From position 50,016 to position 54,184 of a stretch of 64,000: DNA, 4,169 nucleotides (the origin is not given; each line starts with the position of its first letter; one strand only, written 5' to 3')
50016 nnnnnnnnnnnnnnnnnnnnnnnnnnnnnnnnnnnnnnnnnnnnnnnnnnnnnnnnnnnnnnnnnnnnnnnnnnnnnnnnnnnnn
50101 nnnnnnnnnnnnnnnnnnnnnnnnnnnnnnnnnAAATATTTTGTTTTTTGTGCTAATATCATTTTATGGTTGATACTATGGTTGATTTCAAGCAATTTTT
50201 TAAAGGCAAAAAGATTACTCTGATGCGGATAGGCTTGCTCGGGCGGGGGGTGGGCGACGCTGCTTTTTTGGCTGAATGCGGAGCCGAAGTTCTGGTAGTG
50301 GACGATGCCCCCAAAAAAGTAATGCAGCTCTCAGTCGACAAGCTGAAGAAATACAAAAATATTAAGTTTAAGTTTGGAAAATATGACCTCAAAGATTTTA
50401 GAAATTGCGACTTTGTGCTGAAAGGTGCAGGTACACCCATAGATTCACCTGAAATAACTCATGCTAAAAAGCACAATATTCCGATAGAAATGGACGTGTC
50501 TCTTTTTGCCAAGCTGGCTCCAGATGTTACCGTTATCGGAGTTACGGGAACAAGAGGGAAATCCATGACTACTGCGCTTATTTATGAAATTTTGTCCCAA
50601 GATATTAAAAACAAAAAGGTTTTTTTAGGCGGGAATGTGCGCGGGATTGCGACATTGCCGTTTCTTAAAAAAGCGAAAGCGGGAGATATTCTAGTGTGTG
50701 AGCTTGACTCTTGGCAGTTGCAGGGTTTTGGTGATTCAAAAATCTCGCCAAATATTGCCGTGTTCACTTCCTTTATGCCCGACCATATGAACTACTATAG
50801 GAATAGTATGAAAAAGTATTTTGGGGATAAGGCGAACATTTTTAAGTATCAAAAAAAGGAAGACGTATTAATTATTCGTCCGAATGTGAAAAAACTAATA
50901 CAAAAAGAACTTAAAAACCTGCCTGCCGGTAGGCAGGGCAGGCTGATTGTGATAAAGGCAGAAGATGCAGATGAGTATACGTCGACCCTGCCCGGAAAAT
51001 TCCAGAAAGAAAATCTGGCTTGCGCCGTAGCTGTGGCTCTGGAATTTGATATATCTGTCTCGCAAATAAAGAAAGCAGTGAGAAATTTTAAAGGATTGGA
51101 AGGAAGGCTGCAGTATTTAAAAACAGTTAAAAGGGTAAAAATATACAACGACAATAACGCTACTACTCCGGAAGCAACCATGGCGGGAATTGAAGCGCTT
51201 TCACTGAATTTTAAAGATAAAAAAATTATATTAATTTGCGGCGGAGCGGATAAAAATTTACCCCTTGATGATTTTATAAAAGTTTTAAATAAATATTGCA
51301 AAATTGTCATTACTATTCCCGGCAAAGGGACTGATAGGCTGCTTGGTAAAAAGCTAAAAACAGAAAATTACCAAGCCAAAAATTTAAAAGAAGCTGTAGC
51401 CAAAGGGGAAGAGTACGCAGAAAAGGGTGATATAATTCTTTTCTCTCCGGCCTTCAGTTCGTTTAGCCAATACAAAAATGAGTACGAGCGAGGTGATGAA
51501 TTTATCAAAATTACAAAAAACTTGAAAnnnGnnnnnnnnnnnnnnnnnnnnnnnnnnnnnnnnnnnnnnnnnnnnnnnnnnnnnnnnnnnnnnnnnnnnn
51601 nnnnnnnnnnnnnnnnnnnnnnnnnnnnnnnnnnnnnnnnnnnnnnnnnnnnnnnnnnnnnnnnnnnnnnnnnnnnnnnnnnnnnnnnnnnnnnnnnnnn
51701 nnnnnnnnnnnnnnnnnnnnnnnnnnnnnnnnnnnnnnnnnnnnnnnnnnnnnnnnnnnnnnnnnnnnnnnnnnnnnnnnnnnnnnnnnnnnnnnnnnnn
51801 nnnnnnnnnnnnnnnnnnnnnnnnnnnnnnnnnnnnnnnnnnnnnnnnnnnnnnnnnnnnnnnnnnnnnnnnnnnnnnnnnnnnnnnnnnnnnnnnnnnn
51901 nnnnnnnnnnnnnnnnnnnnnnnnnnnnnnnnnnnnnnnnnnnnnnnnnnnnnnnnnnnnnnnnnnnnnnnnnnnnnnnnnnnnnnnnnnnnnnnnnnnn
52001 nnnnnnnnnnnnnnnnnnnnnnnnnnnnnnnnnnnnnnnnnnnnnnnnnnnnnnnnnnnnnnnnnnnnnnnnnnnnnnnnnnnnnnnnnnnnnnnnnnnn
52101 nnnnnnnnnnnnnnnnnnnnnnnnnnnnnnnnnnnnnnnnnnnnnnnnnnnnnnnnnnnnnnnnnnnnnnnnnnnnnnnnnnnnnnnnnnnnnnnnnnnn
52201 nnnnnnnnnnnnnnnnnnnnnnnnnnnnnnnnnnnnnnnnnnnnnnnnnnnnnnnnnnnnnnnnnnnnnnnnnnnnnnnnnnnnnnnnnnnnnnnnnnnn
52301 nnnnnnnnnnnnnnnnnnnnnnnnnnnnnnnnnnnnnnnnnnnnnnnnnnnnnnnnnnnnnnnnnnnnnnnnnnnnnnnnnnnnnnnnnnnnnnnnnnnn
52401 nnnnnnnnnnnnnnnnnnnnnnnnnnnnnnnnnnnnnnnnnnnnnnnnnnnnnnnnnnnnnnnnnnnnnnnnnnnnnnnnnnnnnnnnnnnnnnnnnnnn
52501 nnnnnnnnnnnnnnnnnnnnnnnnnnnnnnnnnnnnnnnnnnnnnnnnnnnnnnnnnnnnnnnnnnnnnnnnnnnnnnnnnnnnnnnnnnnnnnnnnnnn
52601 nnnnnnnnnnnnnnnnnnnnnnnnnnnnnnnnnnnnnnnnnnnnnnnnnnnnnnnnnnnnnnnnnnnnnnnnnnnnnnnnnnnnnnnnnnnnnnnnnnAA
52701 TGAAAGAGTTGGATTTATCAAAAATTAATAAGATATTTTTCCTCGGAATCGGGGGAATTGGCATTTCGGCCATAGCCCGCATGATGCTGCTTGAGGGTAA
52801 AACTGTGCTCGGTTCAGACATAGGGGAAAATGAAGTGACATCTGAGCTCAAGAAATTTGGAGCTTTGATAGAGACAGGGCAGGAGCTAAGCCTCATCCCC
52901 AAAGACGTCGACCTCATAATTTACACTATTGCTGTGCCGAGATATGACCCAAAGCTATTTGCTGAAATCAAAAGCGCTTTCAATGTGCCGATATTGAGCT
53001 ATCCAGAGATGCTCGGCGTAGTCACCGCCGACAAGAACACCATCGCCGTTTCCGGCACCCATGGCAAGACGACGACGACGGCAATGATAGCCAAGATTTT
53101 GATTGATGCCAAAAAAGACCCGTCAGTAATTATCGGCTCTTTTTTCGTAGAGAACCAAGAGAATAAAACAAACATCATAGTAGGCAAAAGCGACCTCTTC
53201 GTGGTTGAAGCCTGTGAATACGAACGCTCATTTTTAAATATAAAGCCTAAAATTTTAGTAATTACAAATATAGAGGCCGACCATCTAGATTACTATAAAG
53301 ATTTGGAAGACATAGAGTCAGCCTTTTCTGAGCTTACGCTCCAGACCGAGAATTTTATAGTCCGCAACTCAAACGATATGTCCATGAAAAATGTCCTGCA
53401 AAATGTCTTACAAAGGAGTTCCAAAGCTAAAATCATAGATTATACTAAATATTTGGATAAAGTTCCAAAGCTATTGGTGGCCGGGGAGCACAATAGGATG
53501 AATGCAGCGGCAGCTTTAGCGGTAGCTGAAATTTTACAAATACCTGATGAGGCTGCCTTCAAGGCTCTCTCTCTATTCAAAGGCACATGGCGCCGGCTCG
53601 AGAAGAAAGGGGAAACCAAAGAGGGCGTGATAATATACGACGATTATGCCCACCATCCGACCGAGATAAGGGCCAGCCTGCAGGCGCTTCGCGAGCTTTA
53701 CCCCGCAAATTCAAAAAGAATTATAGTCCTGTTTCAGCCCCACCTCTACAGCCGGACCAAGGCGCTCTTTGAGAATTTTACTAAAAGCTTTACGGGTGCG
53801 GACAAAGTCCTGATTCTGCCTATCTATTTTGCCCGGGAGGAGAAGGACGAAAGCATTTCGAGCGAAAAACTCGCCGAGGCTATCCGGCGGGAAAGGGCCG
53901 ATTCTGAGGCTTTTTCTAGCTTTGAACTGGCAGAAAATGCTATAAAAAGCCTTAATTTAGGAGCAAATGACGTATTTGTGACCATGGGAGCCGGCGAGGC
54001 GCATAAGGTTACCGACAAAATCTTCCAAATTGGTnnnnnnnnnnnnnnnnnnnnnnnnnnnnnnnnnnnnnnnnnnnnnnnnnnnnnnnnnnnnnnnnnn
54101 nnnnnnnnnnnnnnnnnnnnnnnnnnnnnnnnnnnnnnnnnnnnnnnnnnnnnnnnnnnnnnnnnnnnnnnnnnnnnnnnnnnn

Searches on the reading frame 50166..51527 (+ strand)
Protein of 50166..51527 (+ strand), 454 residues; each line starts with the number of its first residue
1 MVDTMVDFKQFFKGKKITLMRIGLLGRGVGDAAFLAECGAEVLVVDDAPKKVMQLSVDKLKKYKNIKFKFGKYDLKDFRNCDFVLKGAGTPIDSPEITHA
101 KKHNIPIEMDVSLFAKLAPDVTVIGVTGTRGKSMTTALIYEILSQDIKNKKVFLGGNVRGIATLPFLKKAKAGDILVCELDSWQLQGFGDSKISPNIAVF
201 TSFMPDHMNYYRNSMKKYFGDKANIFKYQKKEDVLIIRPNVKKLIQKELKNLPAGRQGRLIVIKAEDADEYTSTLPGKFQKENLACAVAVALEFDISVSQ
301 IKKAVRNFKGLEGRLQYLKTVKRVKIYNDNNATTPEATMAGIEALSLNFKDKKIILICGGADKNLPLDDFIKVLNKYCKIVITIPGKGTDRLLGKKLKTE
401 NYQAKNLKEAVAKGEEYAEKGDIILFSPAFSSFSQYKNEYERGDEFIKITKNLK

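Call 50: search_protein_families(library=pfam, proteins=[window:50166-51527:+], max_evalue=0.00001)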
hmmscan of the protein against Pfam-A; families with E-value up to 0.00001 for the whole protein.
window:50166-51527:+ (454 aa): 2 families
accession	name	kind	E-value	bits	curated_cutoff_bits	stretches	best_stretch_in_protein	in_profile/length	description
PF08245.18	Mur_ligase_M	-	1.1e-18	68.3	24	1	126-246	1-132/200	Mur ligase middle domain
PF02875.26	Mur_ligase_C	-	3e-11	44.7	28.4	1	313-429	1-126/127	Mur ligase, glutamate ligase domain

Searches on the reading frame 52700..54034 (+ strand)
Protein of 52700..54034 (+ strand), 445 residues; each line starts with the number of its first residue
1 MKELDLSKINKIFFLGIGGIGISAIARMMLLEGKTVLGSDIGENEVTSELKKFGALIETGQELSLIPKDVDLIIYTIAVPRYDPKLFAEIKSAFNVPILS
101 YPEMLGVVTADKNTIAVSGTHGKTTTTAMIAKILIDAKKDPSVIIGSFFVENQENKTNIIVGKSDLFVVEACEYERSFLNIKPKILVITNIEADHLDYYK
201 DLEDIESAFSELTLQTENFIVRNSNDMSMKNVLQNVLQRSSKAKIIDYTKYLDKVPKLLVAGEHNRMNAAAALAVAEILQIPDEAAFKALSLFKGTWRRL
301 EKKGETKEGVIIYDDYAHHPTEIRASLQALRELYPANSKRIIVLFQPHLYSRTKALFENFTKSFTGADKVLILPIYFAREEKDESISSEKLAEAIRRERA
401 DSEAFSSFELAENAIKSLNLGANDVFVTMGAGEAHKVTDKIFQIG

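Call 50: search_protein_families(library=pfam, proteins=[window:52700-54034:+], max_evalue=0.00001)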
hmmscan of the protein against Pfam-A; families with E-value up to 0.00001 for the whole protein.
window:52700-54034:+ (445 aa): 3 families
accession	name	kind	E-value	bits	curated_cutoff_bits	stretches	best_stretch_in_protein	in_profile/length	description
PF02875.26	Mur_ligase_C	-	3.7e-22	79.9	28.4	1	298-432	1-127/127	Mur ligase, glutamate ligase domain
PF08245.18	Mur_ligase_M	-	7.1e-18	65.7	24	1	117-275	1-199/200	Mur ligase middle domain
PF01225.30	Mur_ligase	-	9.8e-12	45.5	21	1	12-111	2-93/95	Mur ligase family, catalytic domain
